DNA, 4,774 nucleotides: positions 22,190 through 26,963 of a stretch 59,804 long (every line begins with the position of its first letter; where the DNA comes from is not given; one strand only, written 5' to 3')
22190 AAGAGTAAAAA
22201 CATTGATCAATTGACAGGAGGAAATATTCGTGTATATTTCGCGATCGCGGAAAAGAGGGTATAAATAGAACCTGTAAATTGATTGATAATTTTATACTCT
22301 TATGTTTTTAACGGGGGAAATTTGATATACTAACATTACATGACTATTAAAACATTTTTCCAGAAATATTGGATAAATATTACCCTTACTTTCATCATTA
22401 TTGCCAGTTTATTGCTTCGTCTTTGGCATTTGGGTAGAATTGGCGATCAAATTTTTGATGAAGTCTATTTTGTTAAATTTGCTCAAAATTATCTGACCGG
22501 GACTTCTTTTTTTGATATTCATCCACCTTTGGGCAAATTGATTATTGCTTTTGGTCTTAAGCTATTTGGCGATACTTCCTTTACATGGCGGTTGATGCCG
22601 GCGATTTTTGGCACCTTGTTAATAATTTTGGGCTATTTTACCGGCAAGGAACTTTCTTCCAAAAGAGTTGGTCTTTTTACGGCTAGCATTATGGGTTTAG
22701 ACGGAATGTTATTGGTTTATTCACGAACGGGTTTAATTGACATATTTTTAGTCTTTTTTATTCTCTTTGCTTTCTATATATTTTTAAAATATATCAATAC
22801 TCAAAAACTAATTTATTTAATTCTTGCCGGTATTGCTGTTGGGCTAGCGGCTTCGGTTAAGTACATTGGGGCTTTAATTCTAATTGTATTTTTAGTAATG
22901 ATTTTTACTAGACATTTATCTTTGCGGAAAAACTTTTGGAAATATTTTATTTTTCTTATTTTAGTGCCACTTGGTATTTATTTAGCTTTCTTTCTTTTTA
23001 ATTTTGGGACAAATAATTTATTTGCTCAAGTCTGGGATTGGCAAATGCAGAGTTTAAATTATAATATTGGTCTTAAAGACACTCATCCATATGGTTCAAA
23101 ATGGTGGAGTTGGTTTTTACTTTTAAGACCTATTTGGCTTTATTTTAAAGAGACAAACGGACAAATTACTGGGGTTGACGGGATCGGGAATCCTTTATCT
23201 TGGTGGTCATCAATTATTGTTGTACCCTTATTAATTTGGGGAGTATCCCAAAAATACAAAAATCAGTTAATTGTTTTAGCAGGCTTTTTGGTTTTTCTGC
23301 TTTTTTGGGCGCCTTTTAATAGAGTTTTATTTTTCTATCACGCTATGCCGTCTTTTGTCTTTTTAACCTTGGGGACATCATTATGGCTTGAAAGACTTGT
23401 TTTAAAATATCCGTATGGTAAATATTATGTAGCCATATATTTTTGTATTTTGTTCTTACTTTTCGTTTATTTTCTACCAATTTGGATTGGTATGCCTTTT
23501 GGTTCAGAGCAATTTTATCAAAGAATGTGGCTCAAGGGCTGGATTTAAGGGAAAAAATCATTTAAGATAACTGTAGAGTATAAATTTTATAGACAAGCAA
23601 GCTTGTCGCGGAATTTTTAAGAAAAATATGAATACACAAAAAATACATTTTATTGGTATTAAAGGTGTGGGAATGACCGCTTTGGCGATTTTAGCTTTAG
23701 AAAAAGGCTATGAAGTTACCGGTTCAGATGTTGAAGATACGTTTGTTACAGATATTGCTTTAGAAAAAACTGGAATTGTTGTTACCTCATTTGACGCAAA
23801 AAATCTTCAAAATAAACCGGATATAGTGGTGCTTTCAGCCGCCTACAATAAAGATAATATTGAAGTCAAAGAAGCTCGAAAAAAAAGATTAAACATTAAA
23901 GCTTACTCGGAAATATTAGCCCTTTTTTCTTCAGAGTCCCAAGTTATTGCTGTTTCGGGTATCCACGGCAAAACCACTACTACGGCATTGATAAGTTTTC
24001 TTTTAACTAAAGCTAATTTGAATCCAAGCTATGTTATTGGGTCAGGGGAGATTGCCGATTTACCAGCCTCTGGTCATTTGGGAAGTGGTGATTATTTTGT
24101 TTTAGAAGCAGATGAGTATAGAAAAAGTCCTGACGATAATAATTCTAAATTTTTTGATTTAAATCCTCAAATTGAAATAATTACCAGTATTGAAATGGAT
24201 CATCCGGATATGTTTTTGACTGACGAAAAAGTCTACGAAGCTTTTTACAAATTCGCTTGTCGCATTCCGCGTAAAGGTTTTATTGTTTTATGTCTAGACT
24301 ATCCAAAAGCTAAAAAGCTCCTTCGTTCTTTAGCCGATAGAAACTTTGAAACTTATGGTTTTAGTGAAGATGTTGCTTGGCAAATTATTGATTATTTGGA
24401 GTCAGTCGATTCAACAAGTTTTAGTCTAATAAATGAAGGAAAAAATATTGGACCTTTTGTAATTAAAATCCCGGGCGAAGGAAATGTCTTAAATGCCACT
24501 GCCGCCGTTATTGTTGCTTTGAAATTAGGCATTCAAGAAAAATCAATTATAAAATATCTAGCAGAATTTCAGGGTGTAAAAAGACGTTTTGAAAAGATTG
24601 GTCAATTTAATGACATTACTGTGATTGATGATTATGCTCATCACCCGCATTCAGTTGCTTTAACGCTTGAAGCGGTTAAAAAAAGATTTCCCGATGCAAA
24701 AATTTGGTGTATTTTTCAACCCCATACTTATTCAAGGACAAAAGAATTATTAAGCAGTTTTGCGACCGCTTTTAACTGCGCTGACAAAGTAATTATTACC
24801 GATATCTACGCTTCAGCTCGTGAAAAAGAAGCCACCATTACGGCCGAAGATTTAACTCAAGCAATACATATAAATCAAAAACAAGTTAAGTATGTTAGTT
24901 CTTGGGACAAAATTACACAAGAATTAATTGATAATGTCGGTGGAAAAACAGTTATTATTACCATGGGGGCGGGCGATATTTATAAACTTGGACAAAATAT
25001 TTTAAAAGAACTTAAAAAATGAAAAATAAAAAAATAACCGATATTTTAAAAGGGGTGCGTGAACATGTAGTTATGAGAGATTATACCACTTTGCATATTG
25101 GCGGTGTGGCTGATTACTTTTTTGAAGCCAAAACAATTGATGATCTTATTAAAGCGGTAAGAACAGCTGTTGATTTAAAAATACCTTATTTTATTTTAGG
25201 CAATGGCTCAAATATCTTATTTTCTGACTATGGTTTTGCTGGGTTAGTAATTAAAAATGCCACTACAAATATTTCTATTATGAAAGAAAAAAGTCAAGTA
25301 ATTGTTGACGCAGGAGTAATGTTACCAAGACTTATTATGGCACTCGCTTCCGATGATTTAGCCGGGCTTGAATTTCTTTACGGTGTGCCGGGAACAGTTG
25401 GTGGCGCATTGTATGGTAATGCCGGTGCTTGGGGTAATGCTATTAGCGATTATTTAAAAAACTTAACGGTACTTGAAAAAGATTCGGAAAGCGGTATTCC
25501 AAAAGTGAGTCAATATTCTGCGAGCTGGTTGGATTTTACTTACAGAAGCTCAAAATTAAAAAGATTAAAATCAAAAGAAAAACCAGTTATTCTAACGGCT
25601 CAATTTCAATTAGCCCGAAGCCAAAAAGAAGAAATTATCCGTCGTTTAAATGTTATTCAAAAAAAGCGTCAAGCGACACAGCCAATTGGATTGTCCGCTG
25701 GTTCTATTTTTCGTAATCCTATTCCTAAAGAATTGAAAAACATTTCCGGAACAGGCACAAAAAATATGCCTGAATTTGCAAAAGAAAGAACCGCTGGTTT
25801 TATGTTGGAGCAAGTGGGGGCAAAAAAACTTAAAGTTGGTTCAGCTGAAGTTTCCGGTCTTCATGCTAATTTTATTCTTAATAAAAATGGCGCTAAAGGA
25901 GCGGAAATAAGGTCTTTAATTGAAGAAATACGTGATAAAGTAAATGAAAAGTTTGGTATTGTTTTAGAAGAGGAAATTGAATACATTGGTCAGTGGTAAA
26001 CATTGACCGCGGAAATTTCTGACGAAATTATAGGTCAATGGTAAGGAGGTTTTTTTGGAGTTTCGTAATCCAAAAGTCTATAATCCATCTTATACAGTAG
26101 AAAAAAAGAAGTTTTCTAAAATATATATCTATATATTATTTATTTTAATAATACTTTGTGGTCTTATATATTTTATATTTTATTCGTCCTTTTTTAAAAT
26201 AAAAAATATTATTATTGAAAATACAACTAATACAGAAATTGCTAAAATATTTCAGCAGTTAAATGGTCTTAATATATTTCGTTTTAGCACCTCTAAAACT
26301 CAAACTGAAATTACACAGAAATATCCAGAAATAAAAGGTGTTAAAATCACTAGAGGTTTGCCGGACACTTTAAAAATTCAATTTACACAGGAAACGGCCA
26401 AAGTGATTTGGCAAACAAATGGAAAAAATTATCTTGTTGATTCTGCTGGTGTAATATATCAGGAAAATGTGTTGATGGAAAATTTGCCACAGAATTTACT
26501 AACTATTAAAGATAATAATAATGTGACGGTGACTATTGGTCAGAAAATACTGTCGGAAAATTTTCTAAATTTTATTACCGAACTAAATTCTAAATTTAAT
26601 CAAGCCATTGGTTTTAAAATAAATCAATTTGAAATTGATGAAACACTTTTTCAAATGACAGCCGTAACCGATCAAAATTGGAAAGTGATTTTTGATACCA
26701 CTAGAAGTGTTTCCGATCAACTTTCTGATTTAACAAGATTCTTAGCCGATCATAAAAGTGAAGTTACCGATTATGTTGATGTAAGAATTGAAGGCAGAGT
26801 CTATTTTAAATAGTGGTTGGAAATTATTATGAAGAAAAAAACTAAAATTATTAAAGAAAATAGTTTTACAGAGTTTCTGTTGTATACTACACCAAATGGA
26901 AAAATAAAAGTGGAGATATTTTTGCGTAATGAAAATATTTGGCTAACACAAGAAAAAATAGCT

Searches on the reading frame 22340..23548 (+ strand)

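Call 42: search_protein_families(library=pfam, proteins=[window:22340-23548:+], max_evalue=0.00001)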
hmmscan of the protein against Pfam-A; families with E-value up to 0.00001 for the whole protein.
window:22340-23548:+ (402 aa): 4 families
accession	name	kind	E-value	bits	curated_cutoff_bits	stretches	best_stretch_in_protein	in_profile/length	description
PF02366.24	PMT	-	8.3e-30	104.6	22.7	2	80-223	82-242/245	Dolichyl-phosphate-mannose-protein mannosyltransferase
PF13231.12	PMT_2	-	1.5e-19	71.2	26.1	1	61-210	2-153/160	Dolichyl-phosphate-mannose-protein mannosyltransferase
PF16192.10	PMT_4TMC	-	2.9e-15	56.7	32.4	2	228-299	2-71/202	C-terminal four TMM region of protein-O-mannosyltransferase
PF02516.20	STT3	-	1.6e-07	31.7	24.5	1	85-221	100-244/405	Oligosaccharyl transferase STT3, N-terminal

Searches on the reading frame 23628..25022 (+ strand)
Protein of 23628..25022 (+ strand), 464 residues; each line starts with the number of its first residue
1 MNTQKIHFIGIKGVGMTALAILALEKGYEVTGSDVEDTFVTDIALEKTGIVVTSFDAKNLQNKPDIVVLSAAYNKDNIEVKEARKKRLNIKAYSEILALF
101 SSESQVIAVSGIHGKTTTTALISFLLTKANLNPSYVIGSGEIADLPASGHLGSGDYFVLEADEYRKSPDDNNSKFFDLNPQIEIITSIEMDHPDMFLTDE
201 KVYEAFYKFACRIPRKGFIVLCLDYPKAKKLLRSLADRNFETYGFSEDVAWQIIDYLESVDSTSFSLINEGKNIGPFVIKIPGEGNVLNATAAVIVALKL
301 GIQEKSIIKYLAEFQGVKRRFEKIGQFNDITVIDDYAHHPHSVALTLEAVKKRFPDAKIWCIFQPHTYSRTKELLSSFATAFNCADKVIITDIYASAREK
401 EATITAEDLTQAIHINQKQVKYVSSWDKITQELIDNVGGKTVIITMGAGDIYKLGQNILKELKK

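Call 42: search_protein_families(library=pfam, proteins=[window:23628-25022:+], max_evalue=0.00001)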
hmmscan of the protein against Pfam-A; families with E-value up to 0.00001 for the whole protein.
window:23628-25022:+ (464 aa): 3 families
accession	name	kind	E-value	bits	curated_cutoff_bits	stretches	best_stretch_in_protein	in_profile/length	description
PF02875.26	Mur_ligase_C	-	1.4e-23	84.5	28.4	1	319-449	1-127/127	Mur ligase, glutamate ligase domain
PF01225.30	Mur_ligase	-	7.2e-20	71.6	21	1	5-102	1-92/95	Mur ligase family, catalytic domain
PF08245.18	Mur_ligase_M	-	9.3e-20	71.9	24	1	109-297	1-200/200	Mur ligase middle domain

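Call 72: search_protein_families(library=ncbifam, proteins=[window:23628-25022:+], max_evalue=0.001)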
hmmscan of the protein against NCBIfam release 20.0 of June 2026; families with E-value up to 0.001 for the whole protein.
window:23628-25022:+ (464 aa): 27 families (the best 25 are shown)
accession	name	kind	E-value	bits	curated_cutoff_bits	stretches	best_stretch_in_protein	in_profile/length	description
TIGR01082.1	murC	equivalog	1.7e-131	439.4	335.1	1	5-458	1-448/449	UDP-N-acetylmuramate--L-alanine ligase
NF011171.0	PRK14573.1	equivalog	6.1e-83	279.1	1015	1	2-458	3-444/809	bifunctional UDP-N-acetylmuramate--L-alanine ligase/D-alanine--D-alanine ligase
TIGR01081.1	mpl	equivalog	4.5e-67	227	388.7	1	5-463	1-448/448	UDP-N-acetylmuramate:L-alanyl-gamma-D-glutamyl-meso-diaminopimelate ligase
NF053645.1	pMurC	equivalog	2e-32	112.5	560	2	8-195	3-195/492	pseudomurein biosynthesis peptide ligase pMurC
TIGR01087.1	murD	equivalog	1.1e-26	93.9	211.95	1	9-352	5-340/441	UDP-N-acetylmuramoyl-L-alanine--D-glutamate ligase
TIGR01085.1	murE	subfamily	6e-26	91.4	257.3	2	181-449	179-447/472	UDP-N-acetylmuramyl-tripeptide synthetase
NF001124.0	PRK00139.1-2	equivalog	9.2e-26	90.6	476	1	183-449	202-468/500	UDP-N-acetylmuramoyl-L-alanyl-D-glutamate--2,6-diaminopimelate ligase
NF001126.0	PRK00139.1-4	equivalog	1.1e-24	86.9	373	1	181-450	195-459/486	UDP-N-acetylmuramoyl-L-alanyl-D-glutamate--2,6-diaminopimelate ligase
TIGR01143.1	murF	subfamily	1.8e-21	76.6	288.6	1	179-362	149-330/418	UDP-N-acetylmuramoyl-tripeptide--D-alanyl-D-alanine ligase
NF008896.0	PRK11929.1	equivalog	1.9e-21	75.7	1023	1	184-393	206-421/965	bifunctional UDP-N-acetylmuramoyl-L-alanyl-D-glutamate--2,6-diaminopimelate ligase MurE/UDP-N-acetylmuramoyl-tripeptide--D-alanyl-D-alanine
NF053648.1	pMurE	equivalog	4.3e-19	68.6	600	1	178-384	188-380/464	pseudomurein biosynthesis peptide ligase pMurE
NF001123.0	PRK00139.1-1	equivalog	6.6e-18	64.6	586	1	280-449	300-465/493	UDP-N-acetylmuramoyl-L-alanyl-D-glutamate--2,6-diaminopimelate ligase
NF010628.0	PRK14022.1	equivalog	3.6e-17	62.2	536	1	183-445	204-453/483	UDP-N-acetylmuramoyl-L-alanyl-D-glutamate--L-lysine ligase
NF053646.1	pMurD1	equivalog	4.1e-17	62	610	1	289-451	287-444/465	pseudomurein biosynthesis peptide ligase pMurD1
TIGR02068.2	cya_phycin_syn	equivalog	1.4e-11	43.2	850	1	286-445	684-846/862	cyanophycin synthetase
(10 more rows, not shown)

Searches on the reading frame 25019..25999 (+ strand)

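Call 42: search_protein_families(library=pfam, proteins=[window:25019-25999:+], max_evalue=0.00001)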
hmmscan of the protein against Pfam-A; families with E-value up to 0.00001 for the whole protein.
window:25019-25999:+ (326 aa): 2 families
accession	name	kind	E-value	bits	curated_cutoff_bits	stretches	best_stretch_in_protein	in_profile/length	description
PF02873.21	MurB_C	-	1.1e-25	90.1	27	1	206-323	2-99/99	UDP-N-acetylenolpyruvoylglucosamine reductase, C-terminal domain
PF01565.28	FAD_binding_4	-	2.3e-19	69.9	26.4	1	32-155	2-132/139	FAD binding domain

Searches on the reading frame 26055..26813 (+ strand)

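Call 42: search_protein_families(library=pfam, proteins=[window:26055-26813:+], max_evalue=0.00001)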
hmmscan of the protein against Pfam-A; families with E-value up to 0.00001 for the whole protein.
window:26055-26813:+ (252 aa): 1 family
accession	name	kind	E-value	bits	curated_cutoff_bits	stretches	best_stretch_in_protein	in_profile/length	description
PF08478.15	POTRA_1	-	3.3e-09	37.4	23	1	47-109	1-65/69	POTRA domain, FtsQ-type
